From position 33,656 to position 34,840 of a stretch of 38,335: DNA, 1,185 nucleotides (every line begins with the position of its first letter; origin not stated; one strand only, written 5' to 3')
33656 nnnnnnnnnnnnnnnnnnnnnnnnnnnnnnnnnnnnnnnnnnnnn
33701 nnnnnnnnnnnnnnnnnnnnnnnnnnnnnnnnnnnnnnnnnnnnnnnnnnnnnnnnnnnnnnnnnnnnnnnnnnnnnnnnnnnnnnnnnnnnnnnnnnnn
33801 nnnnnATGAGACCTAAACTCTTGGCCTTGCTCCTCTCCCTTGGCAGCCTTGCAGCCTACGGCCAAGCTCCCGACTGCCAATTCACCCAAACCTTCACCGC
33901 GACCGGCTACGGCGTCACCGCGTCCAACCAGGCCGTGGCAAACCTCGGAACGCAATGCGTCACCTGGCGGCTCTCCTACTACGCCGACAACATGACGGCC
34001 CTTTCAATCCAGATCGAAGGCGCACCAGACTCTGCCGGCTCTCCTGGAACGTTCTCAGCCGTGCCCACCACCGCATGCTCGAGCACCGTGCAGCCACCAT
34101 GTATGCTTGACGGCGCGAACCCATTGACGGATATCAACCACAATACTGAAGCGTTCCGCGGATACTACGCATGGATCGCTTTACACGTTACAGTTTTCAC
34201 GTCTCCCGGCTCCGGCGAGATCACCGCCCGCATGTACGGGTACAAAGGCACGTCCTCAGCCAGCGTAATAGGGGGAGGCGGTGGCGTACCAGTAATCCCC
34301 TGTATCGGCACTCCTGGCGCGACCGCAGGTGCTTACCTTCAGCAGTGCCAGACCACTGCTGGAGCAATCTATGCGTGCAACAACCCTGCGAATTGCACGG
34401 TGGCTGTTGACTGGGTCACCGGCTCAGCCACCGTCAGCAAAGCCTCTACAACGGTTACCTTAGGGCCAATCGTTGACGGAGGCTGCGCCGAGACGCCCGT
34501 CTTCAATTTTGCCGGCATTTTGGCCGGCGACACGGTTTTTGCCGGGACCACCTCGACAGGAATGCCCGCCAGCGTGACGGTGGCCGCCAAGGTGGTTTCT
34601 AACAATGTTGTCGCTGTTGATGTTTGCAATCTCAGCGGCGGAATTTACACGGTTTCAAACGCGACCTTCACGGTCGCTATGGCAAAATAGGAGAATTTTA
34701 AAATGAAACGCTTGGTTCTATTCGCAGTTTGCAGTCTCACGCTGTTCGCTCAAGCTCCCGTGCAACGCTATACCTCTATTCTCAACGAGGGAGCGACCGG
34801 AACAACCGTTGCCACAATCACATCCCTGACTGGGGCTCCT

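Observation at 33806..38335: Six consecutive genes all encoding Sec-type signal peptides, in the position where receptor-binding genes would be expected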

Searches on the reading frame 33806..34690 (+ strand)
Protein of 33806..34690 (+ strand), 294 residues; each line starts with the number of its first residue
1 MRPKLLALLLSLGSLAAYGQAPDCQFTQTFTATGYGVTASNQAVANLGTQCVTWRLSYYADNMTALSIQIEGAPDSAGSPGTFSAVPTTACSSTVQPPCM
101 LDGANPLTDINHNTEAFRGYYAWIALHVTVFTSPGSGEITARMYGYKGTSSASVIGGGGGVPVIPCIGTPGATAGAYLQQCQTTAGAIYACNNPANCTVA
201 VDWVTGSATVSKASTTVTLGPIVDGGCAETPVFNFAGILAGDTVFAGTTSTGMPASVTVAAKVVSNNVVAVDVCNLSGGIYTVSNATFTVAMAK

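Call 5: search_protein_families(library=pfam, max_evalue=0.1, proteins=[window:33806-34687:+])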
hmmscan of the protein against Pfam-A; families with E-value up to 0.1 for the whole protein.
seq(294 aa): 0 families

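Call 6: search_protein_families(library=phrogs, max_evalue=0.1, proteins=[window:33806-34687:+])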
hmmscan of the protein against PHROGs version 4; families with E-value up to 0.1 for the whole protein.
seq(294 aa): 0 families

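Call 43: find_homologous_proteins(query=window:33806-34690:+, max_evalue=0.001)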
Query window:33806-34690:+ (294 aa): 10 proteins with E <= 0.001 among 6414 candidates.
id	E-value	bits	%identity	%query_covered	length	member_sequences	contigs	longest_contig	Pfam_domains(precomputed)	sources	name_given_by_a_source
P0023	1.2e-184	630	99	100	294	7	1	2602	-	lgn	-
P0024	2.6e-151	521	85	99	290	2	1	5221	-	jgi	jgi:hypothetical protein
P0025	2.3e-79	285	84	50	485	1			-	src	-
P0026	3.0e-78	281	84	54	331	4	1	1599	-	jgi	jgi:hypothetical protein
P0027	1.6e-75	272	54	100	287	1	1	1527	-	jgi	jgi:hypothetical protein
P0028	3.9e-75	271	77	57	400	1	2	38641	-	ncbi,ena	-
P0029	1.2e-73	266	84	52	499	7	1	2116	PF26209.2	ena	-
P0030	1.9e-68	249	75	50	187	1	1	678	-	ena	-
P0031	9.6e-46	174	67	45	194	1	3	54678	-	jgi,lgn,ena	jgi:hypothetical protein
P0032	2.2e-18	85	40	50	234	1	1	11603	-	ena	-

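Call 45: find_encoding_contigs(protein=P0028, flank=10000, max_places=3)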
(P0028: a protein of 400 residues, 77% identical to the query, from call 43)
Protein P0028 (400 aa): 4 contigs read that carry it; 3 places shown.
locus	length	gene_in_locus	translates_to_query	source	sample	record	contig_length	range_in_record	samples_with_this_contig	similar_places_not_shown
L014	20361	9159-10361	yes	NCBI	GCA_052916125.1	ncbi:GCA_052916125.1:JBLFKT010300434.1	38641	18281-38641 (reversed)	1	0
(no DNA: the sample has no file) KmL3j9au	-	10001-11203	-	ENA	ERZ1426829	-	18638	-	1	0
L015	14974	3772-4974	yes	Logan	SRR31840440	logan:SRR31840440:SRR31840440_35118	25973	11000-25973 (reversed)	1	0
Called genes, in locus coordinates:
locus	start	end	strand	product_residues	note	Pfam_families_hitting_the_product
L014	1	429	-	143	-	?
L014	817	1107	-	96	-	-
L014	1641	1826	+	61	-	-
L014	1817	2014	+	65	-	-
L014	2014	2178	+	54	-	-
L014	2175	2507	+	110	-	-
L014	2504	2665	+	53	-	-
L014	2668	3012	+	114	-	-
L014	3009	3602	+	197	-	-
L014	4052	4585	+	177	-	-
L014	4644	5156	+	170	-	-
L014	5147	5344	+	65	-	-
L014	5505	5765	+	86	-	-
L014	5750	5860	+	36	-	-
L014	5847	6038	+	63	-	-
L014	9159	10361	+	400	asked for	-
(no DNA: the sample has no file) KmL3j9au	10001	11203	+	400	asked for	-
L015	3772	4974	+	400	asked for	-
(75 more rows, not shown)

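Call 99: predict_structure(alignment_id=A2)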
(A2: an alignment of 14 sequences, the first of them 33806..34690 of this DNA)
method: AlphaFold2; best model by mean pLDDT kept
length: 294 residues; sequences in the alignment: 14
mean_pLDDT: 63.5   pTM: 0.45
mean pLDDT of the five models: 63.5, 52.7, 52.4, 50.9, 46.5
residues with pLDDT >= 90: 13; 70-90: 111; 50-70: 93; < 50: 77
segments of 3 or more residues with pLDDT < 50: 12-20, 45-47, 92-97, 155-180, 182-187, 191-209
pLDDT, mean of each block of 10 residues (from residue 1): 49 43 77 87 56 76 85 81 73 47 72 70 87 86 73 42 34 37 46 43 47 65 68 76 61 60 80 64 57 61
secondary structure, 60 per line:
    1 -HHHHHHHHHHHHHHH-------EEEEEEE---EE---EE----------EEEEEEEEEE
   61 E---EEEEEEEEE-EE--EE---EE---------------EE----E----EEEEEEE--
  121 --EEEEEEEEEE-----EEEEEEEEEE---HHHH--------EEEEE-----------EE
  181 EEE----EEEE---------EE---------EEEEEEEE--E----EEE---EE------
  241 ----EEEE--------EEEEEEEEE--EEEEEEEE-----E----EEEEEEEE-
elements in order: H2-16 E24-30 E51-61 E65-73 E112-118 E123-132 E138-147 H151-154 E163-167 E179-183 E188-191 E212-219 E227-229 E245-248 E257-265 E268-275 E286-293
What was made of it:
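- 33806..34690 (+): g1, 294 aa. Signal peptide (AYG|QAP), then a conserved N-domain of about 145 aa ('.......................', beta-sandwich), a Gly-rich linker, a Cys-rich stretch and an 80-aa C-terminal 'CNLSGG' beta-domain. The mature protein has 10 Cys. AF2 gives pLDDT 70-87 for residues 21-150 (call 99).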

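Call 101: fold_search(model_id=the predicted structure, library=pdb)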
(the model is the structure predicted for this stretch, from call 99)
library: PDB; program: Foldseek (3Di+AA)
matches with E <= 10: 1339; with E <= 0.001: 0
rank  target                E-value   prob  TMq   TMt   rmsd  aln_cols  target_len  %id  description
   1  6i56_A                3.8e-03  0.91  0.26  0.28  20.4       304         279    7  Crystal structure of PBSX exported protein XepA (released 2019-11-20)
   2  6i56_C                4.2e-03  0.94  0.28  0.29  21.0       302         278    7  Crystal structure of PBSX exported protein XepA (released 2019-11-20)
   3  6tku                  5.1e-03  0.99  0.23  0.13  16.0       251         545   10  Crystal structure of a capsule-specific depolymerase produced by Klebsiella phage (released 2020-04-22)
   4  9qrm_B                5.7e-03  0.99  0.24  0.13  15.9       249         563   10  X-ray structure of Kp32gp38 in complex with K21 pyr5 (released 2025-09-03)
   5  6i56_D                5.7e-03  0.90  0.28  0.30  21.5       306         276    7  Crystal structure of PBSX exported protein XepA (released 2019-11-20)
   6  5kdw_A                7.8e-03  0.89  0.18  0.07  10.0       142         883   17  IMPa metallopeptidase from Pseudomonas aeruginosa (released 2017-01-11)
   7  7jtv_A                8.3e-03  0.96  0.21  0.08  10.4       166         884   13  Structure of IMPa from Pseudomonas aeruginosa in complex with an O-glycopeptide (released 2020-12-16)
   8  6i5o_A                1.0e-02  1.00  0.25  0.57   5.9       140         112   11  Crystal structure of SPBc2 prophage-derived protein YomS (released 2019-11-20)
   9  7jtv_B                1.1e-02  0.87  0.19  0.08  12.1       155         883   15  Structure of IMPa from Pseudomonas aeruginosa in complex with an O-glycopeptide (released 2020-12-16)
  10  9hz8_0                1.6e-02  0.97  0.21  0.41  11.0       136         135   12  Agrobacterium phage 7-7-1 capsid (released 2025-12-10)
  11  1kfu_L                1.6e-02  0.96  0.21  0.10  10.6       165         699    8  Crystal Structure of Human m-Calpain Form II (released 2001-12-07)
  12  6s44                  1.8e-02  0.98  0.22  0.40   8.9       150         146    7  Faba bean necrotic stunt virus (FBNSV) (released 2020-07-15)
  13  5kdx_A                2.0e-02  0.80  0.18  0.07  10.0       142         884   17  IMPa metallopeptidase in complex with T-antigen (released 2017-01-11)
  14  2wnv_E                2.1e-02  0.82  0.17  0.33  10.2       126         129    9  Complex between C1q globular heads and deoxyribose (released 2010-05-26)
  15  6z6v_B                2.4e-02  0.82  0.17  0.32  10.0       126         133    7  Globular head of C1q in complex with the nanobody C1qNb75 (released 2020-06-10)
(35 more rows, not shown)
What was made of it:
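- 33806..34690 (+): Fold hits are weak: XepA, phage depolymerase C-domains, C1q heads (call 101).
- The g1 model weakly resembles PBSX XepA, an exported prophage protein (call 101). g1 has a weak fold hit to XepA (call 101).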

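Call 113: find_encoding_contigs(protein=P0031, flank=10000, max_places=2)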
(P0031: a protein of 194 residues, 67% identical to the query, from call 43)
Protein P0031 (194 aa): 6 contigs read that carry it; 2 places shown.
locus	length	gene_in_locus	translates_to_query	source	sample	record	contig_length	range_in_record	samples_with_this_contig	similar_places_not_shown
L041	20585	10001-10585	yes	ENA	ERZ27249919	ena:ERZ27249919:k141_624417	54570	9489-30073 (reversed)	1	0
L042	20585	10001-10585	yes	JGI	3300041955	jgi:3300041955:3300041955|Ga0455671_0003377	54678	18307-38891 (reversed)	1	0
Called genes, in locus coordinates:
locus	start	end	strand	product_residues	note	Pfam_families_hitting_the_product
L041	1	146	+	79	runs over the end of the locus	-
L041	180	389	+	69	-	-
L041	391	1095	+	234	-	-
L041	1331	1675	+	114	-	-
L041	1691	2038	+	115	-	-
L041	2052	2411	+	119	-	-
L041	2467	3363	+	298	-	-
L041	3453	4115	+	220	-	-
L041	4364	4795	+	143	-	-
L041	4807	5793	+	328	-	-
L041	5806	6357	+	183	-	-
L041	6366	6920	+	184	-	-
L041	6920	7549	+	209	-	-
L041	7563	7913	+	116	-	-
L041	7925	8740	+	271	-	-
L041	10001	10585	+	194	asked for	-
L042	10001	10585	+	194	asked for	-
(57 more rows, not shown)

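Call 121: search_protein_families(library=ncbifam, max_evalue=0.05, proteins=[window:33806-34690:+])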
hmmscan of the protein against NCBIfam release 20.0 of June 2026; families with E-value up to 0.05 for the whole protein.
window:33806-34690:+ (294 aa): 0 families

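Call 122: search_protein_families(library=padloc, max_evalue=0.01, proteins=[window:33806-34690:+])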
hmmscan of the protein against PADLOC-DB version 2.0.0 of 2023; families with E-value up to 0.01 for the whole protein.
window:33806-34690:+ (294 aa): 0 families
